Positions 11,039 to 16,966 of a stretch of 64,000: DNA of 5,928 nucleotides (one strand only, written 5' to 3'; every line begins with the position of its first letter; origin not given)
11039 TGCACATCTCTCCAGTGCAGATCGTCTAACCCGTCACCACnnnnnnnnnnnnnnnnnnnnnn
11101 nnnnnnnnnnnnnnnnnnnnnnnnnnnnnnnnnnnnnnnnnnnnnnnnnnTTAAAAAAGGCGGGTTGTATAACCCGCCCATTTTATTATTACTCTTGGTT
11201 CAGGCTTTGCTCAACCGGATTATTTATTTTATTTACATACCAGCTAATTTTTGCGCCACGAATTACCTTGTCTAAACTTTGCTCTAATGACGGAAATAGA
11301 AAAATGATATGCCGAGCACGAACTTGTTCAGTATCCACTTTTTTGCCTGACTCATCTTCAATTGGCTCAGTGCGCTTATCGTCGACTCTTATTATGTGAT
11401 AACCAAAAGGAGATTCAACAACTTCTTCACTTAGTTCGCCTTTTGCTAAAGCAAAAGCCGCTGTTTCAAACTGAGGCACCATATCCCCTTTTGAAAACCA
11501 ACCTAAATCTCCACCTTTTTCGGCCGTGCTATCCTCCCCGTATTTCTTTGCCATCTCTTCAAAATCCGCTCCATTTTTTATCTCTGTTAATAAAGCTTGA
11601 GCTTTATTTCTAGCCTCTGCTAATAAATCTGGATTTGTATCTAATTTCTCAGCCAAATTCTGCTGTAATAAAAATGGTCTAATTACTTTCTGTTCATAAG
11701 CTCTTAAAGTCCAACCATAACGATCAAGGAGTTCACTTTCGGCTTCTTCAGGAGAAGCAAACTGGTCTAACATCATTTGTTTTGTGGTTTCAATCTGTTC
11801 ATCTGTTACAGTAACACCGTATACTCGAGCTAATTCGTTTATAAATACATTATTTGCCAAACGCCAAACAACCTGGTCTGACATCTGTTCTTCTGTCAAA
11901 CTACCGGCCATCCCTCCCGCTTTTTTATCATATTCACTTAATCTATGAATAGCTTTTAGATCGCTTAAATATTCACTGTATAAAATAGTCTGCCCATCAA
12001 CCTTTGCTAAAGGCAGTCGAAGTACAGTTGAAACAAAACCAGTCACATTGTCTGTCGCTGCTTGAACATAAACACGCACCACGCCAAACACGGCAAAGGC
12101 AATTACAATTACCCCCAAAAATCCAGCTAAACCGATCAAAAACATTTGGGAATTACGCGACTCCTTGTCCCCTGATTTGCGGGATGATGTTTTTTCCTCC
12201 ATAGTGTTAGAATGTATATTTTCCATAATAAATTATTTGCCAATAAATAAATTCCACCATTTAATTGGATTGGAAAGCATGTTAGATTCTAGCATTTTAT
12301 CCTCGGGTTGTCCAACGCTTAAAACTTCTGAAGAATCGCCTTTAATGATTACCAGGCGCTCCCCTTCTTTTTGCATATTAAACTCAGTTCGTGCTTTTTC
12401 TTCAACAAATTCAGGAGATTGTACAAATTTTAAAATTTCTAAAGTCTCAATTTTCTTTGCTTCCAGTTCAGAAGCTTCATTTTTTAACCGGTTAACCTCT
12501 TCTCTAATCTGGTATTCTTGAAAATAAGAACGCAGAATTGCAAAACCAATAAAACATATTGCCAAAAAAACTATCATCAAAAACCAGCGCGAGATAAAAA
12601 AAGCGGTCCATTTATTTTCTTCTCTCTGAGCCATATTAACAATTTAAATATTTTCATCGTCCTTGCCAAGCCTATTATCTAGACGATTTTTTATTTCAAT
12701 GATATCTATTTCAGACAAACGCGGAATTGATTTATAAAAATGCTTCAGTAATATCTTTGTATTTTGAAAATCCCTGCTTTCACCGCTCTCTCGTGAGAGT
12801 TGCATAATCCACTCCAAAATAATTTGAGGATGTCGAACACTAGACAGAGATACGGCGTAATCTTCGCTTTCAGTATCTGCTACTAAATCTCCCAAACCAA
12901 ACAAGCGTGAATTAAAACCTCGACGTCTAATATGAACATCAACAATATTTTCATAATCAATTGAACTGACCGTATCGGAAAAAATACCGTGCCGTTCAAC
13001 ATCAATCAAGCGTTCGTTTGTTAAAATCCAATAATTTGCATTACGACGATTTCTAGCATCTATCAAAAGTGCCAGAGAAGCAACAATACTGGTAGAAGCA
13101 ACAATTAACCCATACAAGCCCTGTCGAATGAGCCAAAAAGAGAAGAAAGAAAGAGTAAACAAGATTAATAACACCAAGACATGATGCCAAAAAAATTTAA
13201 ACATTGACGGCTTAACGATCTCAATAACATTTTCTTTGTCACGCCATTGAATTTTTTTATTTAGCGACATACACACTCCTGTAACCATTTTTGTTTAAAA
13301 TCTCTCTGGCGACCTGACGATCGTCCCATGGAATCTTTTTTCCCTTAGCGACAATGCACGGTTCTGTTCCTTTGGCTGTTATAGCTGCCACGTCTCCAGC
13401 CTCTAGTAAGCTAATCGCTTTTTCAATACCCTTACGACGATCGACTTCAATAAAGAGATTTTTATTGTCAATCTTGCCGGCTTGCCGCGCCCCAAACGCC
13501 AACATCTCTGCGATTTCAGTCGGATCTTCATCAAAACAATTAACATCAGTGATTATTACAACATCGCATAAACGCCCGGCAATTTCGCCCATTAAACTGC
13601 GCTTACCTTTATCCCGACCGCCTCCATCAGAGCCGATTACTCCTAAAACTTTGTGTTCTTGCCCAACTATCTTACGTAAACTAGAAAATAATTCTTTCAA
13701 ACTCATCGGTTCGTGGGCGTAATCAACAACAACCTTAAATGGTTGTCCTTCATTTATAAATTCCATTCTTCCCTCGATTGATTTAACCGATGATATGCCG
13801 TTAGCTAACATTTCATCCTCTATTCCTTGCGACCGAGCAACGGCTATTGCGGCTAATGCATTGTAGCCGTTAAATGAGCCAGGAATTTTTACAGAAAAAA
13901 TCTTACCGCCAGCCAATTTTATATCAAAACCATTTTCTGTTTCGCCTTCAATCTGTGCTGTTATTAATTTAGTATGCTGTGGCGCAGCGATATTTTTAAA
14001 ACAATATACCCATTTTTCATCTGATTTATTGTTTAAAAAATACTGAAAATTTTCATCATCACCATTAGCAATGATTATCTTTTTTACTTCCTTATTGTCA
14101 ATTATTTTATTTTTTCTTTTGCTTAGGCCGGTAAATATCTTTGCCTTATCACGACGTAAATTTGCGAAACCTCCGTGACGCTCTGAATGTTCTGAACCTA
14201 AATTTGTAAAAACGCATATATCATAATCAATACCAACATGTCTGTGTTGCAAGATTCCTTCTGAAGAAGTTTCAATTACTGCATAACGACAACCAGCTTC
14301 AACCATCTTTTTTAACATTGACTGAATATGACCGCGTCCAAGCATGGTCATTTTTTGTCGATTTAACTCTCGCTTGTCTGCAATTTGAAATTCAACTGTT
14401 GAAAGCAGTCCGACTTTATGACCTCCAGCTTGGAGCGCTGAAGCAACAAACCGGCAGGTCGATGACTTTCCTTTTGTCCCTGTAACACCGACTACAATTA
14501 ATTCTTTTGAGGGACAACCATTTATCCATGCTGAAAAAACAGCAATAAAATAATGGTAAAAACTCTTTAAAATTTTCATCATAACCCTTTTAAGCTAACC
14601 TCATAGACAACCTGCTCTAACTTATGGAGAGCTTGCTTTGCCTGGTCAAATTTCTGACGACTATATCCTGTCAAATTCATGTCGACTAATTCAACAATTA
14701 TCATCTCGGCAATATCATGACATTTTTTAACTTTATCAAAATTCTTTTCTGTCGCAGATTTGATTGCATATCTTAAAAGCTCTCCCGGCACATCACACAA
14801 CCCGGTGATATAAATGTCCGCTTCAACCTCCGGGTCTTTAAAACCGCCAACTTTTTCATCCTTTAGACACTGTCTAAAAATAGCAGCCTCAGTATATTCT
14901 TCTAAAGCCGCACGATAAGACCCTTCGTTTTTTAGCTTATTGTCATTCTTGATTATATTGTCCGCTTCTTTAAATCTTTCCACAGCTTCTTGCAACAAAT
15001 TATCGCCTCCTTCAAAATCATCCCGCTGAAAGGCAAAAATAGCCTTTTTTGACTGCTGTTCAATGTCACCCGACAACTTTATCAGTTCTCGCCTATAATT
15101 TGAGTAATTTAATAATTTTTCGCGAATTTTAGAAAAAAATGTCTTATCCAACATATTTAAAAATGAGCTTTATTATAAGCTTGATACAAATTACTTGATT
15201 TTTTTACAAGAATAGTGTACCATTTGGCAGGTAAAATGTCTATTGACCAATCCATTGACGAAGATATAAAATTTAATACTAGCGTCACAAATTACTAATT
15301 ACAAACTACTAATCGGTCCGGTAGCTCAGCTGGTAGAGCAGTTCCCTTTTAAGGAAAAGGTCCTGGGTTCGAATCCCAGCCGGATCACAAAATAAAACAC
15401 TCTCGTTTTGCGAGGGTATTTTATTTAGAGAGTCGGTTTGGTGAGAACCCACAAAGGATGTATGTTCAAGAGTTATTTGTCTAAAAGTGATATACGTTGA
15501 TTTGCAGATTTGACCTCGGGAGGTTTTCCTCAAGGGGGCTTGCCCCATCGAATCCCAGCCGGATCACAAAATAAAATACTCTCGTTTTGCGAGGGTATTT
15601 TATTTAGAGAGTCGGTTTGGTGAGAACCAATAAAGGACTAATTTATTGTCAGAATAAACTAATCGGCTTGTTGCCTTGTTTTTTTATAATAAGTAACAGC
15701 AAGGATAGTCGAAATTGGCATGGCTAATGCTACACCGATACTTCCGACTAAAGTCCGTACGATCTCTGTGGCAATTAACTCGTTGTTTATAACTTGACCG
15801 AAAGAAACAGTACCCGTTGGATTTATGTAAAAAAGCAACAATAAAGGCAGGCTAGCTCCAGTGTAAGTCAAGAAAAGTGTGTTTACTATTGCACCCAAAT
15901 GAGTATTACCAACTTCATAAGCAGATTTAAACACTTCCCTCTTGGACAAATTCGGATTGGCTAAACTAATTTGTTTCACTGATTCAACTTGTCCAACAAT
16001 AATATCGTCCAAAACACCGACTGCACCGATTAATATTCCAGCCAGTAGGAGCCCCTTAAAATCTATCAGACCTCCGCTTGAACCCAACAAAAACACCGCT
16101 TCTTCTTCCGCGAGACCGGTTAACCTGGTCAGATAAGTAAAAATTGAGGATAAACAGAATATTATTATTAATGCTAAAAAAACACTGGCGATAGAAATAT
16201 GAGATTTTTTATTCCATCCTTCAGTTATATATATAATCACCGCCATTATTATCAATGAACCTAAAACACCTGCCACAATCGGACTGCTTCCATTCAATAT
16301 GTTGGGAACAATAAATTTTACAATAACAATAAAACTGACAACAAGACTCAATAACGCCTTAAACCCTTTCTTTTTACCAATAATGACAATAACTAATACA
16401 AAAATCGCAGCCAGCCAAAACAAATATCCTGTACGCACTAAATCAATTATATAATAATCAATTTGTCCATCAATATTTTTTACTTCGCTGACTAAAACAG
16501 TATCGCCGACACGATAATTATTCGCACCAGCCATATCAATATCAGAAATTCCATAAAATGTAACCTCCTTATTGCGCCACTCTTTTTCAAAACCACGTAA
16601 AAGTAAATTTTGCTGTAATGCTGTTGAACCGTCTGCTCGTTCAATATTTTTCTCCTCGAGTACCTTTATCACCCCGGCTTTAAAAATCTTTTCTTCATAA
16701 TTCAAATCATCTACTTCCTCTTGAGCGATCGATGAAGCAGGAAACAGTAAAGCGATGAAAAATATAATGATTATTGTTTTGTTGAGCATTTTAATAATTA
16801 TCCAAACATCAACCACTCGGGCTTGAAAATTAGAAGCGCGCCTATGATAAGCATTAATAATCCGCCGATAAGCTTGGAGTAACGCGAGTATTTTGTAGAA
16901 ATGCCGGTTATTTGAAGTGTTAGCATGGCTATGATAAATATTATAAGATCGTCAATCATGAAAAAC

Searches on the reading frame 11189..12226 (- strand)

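Call 37: search_protein_families(library=pfam, proteins=[window:11189-12226:-], max_evalue=0.00001)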
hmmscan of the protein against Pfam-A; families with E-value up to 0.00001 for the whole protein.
window:11189-12226:- (345 aa): 5 families
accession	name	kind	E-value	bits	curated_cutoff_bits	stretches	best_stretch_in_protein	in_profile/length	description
PF13616.12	Rotamase_3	-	2.3e-28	99.5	22.5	1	203-285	34-116/116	PPIC-type PPIASE domain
PF00639.27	Rotamase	-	5.9e-25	88.5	21.7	1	203-283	16-97/97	PPIC-type PPIASE domain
PF13145.12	Rotamase_2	-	6e-11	43.6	27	1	204-286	31-110/121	PPIC-type PPIASE domain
PF13624.11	SurA_N_3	-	4.9e-10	39.9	27.2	1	34-189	15-160/162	SurA-like N-terminal domain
PF13623.11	SurA_N_2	-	7e-06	26.4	28.5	0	34-149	13-119/145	SurA-like N-terminal domain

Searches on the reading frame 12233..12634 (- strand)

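Call 37: search_protein_families(library=pfam, proteins=[window:12233-12634:-], max_evalue=0.00001)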
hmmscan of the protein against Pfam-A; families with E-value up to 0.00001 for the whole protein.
window:12233-12634:- (133 aa): 1 family
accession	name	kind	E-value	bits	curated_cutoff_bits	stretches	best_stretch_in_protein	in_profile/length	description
PF04977.20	DivIC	-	4.3e-10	39.7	28.9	1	23-97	2-77/80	Septum formation initiator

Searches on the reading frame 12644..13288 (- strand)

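Call 37: search_protein_families(library=pfam, proteins=[window:12644-13288:-], max_evalue=0.00001)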
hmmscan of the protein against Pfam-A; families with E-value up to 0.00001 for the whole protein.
window:12644-13288:- (214 aa): 1 family
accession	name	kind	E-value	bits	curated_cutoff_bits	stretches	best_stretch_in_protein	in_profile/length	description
PF03703.20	bPH_2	-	5.4e-07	30.2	22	1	82-161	2-78/78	Bacterial PH domain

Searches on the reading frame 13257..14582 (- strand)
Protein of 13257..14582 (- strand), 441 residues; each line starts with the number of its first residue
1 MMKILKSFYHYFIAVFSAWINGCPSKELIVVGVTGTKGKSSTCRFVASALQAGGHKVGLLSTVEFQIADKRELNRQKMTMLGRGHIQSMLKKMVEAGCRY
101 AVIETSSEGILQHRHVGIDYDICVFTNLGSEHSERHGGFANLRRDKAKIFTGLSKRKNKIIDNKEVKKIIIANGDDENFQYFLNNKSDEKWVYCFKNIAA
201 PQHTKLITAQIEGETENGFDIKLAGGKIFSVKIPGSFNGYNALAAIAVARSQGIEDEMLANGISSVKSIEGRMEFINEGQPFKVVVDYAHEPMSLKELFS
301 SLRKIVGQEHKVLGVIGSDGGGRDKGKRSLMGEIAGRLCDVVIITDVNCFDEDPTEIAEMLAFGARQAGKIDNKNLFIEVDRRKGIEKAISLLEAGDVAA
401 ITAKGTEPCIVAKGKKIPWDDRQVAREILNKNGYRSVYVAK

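Call 37: search_protein_families(library=pfam, proteins=[window:13257-14582:-], max_evalue=0.00001)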
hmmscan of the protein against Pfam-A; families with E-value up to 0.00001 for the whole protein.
window:13257-14582:- (441 aa): 2 families
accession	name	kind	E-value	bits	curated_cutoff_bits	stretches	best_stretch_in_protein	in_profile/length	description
PF08245.18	Mur_ligase_M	-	2.2e-34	119.6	24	1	33-249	1-200/200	Mur ligase middle domain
PF02875.26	Mur_ligase_C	-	5.3e-23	82.7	28.4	1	271-405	1-127/127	Mur ligase, glutamate ligase domain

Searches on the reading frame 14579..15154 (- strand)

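Call 37: search_protein_families(library=pfam, proteins=[window:14579-15154:-], max_evalue=0.00001)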
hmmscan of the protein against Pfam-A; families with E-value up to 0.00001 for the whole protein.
window:14579-15154:- (191 aa): 1 family
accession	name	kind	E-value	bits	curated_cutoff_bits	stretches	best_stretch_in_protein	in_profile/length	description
PF01997.21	Translin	-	5.8e-20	72.6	25.9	1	21-190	3-205/205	Translin family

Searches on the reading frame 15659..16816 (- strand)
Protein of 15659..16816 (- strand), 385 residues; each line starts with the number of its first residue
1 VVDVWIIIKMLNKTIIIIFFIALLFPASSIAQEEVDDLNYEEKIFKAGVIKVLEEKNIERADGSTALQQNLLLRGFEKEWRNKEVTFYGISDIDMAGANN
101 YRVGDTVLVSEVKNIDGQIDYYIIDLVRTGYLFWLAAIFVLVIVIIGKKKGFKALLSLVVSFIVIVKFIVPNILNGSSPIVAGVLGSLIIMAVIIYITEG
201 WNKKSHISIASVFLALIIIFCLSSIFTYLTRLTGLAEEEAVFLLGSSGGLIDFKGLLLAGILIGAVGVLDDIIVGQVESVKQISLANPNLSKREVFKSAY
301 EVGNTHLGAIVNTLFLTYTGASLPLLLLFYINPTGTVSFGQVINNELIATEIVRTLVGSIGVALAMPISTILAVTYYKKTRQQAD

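Call 34: search_protein_families(library=pfam, proteins=[window:15659-16816:-], max_evalue=0.00001)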
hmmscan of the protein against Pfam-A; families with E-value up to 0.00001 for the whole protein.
window:15659-16816:- (385 aa): 1 family
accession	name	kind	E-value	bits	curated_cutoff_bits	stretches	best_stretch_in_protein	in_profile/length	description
PF07907.16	YibE_F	-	1.4e-65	221.6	27.2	1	132-373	1-239/241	YibE/F-like protein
